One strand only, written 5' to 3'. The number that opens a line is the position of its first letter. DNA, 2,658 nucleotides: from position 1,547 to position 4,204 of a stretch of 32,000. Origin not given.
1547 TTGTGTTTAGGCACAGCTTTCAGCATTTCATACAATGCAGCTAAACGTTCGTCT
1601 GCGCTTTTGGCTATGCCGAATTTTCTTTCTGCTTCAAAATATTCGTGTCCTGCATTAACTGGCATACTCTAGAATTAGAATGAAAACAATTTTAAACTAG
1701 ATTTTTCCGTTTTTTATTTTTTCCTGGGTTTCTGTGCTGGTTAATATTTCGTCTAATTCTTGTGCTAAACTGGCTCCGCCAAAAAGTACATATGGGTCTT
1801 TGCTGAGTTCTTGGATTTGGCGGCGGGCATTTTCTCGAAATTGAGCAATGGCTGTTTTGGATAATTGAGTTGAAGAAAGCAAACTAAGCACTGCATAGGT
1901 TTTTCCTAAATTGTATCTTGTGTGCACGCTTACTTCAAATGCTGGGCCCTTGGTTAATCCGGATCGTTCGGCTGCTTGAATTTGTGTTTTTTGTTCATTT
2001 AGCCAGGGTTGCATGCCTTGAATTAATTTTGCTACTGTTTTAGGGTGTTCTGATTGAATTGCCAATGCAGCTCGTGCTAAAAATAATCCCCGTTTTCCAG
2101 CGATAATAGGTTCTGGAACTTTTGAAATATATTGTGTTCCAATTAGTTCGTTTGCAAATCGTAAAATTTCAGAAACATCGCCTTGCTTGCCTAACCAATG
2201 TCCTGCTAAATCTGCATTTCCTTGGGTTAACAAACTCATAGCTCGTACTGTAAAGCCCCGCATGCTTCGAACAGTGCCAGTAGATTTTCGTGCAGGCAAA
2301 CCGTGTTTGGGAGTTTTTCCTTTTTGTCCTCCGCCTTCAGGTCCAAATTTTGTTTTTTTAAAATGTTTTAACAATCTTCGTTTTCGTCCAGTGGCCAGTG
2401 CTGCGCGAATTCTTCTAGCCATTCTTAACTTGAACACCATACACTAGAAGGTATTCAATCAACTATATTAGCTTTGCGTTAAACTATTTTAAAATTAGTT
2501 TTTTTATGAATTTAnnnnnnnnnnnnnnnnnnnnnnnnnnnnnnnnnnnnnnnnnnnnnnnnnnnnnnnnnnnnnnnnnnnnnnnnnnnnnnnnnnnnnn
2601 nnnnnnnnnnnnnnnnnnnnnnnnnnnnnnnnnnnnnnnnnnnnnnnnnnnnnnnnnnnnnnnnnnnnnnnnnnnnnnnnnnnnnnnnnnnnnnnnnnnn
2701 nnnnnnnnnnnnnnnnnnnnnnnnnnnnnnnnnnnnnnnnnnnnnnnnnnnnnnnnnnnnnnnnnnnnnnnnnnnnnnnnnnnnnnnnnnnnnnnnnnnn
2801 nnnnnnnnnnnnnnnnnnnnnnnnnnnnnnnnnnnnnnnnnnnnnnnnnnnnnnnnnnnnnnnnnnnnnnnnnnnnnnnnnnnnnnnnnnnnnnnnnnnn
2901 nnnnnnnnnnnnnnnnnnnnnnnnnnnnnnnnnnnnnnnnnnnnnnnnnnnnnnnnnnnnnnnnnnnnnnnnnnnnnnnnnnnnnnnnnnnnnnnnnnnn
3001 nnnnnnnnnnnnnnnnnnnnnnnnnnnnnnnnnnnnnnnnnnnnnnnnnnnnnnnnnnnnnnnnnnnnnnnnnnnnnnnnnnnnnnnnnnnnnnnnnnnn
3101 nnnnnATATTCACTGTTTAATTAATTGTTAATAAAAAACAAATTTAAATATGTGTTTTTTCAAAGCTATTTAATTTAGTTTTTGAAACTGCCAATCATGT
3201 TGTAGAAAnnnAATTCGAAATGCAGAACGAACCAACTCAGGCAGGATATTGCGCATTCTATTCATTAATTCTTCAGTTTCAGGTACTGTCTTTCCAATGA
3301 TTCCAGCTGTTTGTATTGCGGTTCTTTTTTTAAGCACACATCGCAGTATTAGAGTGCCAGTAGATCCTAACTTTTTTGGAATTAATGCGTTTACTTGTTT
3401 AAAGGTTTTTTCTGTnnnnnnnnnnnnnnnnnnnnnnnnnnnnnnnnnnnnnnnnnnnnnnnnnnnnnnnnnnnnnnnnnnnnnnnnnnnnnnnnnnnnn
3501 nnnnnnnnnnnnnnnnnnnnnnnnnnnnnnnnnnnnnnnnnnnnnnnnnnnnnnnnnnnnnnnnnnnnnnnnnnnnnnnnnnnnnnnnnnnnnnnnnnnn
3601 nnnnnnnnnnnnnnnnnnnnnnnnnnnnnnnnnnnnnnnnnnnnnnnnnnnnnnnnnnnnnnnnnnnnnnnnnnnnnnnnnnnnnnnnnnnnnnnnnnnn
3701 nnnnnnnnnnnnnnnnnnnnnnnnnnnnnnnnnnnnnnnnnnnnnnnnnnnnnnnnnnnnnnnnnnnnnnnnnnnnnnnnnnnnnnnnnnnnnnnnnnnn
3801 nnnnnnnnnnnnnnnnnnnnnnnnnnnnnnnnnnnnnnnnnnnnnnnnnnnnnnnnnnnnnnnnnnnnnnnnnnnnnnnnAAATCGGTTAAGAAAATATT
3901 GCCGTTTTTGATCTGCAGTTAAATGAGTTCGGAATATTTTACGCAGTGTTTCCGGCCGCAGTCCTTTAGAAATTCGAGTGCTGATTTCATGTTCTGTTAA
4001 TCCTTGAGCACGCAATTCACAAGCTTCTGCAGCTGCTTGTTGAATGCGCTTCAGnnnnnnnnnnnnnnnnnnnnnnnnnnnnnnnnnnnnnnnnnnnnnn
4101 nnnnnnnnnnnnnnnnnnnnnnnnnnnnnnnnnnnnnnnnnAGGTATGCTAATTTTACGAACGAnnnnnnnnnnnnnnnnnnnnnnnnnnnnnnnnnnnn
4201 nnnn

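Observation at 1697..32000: About a third of the genes are Arg-rich, basic-tailed orphan proteins threaded between the housekeeping genes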

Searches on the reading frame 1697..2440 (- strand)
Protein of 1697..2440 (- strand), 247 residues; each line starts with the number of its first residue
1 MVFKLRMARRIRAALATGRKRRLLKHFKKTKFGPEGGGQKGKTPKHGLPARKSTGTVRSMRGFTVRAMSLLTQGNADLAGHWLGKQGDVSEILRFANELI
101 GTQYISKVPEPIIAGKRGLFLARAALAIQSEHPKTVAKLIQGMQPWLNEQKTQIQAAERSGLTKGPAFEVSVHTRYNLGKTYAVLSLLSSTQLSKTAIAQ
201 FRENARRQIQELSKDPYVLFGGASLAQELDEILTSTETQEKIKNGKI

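Call 5: search_protein_families(library=pfam, max_evalue=1, proteins=[window:1697-2440:-])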
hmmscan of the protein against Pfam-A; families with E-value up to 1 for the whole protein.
window:1697-2440:- (247 aa): 0 families

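Call 12: list_cluster_members(proteins=[window:1697-2440:-, window:3209-4141:-, window:5471-6328:-, window:6332-7024:-, window:8702-9439:-, window:10117-10674:+, window:12174-13043:+, window:13674-14018:+, window:18710-19156:+, window:20235-20915:-])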
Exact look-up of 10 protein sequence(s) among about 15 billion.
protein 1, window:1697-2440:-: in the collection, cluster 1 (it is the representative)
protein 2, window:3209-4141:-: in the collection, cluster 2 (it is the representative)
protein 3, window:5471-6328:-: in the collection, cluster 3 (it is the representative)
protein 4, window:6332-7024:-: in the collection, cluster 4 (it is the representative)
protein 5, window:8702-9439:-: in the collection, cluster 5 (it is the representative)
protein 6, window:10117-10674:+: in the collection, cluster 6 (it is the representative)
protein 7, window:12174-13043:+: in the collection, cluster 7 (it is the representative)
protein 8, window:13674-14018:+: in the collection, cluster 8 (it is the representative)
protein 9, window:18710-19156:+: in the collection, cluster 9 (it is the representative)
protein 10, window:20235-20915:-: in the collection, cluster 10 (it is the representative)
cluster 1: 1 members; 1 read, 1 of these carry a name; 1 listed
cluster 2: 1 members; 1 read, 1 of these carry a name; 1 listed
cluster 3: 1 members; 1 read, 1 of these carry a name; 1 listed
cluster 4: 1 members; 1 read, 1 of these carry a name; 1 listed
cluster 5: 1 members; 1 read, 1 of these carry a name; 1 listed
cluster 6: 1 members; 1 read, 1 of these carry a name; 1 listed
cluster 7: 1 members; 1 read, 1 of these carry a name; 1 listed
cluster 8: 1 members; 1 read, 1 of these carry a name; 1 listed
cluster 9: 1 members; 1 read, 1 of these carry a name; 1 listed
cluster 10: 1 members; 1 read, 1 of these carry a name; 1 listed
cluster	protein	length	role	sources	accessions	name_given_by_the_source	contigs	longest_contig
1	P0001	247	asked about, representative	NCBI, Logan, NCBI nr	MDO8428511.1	MAG: hypothetical protein Q7S92_04840 [Candidatus Diapherotrites archaeon] | hypothetical protein [Candidatus Diapherotrites archaeon]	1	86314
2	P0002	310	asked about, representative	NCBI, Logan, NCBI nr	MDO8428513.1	MAG: hypothetical protein Q7S92_04850 [Candidatus Diapherotrites archaeon] | hypothetical protein [Candidatus Diapherotrites archaeon]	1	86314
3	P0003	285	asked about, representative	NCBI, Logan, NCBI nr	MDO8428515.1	MAG: hypothetical protein Q7S92_04860 [Candidatus Diapherotrites archaeon] | hypothetical protein [Candidatus Diapherotrites archaeon]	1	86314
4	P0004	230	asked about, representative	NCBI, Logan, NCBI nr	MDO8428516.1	MAG: hypothetical protein Q7S92_04865 [Candidatus Diapherotrites archaeon] | hypothetical protein [Candidatus Diapherotrites archaeon]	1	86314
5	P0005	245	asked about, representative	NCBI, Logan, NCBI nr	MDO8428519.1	MAG: hypothetical protein Q7S92_04880 [Candidatus Diapherotrites archaeon] | hypothetical protein [Candidatus Diapherotrites archaeon]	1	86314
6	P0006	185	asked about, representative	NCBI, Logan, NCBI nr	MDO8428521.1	MAG: hypothetical protein Q7S92_04890 [Candidatus Diapherotrites archaeon] | hypothetical protein [Candidatus Diapherotrites archaeon]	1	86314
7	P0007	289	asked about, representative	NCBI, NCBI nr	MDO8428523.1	MAG: hypothetical protein Q7S92_04900 [Candidatus Diapherotrites archaeon] | hypothetical protein [Candidatus Diapherotrites archaeon]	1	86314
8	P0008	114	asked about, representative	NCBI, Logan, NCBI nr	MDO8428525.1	MAG: hypothetical protein Q7S92_04910 [Candidatus Diapherotrites archaeon] | hypothetical protein [Candidatus Diapherotrites archaeon]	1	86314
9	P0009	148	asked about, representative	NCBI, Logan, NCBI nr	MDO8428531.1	MAG: hypothetical protein Q7S92_04940 [Candidatus Diapherotrites archaeon] | hypothetical protein [Candidatus Diapherotrites archaeon]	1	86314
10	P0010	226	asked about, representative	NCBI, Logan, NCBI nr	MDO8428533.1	MAG: hypothetical protein Q7S92_04950 [Candidatus Diapherotrites archaeon] | hypothetical protein [Candidatus Diapherotrites archaeon]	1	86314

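Call 41: search_protein_families(library=phrogs, max_evalue=0.1, proteins=[window:1697-2440:-])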
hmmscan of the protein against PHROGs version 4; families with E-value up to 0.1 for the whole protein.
window:1697-2440:- (247 aa): 0 families

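Call 57: find_related_loci(query=window:1697-2440:-, collection=viral_contigs, flank=5000)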
Query window:1697-2440:- (247 aa) in viral_contigs; peptide patterns used: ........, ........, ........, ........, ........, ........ (x = any residue, [..] = any of these).
25 stretches matched a pattern, but none encodes a relative of the query by tblastn (E <= 1e-3).

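Call 71: search_protein_families(library=padloc, max_evalue=0.01, proteins=[window:1697-2440:-])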
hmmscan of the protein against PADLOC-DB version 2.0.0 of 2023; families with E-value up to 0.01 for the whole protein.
window:1697-2440:- (247 aa): 0 families

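Call 72: search_protein_families(library=ncbifam, max_evalue=0.1, proteins=[window:1697-2440:-])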
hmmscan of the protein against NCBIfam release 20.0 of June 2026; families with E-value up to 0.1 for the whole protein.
window:1697-2440:- (247 aa): 0 families

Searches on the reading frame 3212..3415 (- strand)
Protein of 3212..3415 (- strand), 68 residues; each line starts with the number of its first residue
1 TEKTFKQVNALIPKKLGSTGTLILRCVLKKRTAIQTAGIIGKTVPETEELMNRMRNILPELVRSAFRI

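Call 81: search_protein_families(library=pfam, max_evalue=10, proteins=[window:3212-3415:-])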
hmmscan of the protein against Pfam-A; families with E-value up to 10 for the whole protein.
seq(68 aa): 1 family
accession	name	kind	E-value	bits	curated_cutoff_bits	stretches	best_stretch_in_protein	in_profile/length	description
PF20513.3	UBact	-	0.03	14.5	27.8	1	45-60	17-32/43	Prokaryotic ubiquitin-like protein UBact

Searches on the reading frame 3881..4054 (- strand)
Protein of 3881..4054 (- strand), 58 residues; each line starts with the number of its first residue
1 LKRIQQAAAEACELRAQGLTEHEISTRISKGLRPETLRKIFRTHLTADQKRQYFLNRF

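Call 81: search_protein_families(library=pfam, max_evalue=10, proteins=[window:3881-4054:-])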
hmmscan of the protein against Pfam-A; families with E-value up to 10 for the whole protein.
seq(58 aa): 1 family
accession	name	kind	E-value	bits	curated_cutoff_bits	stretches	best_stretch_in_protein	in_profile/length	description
PF14090.12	HTH_39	-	0.084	13.2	21.3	1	4-29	27-49/70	Winged helix-turn-helix domain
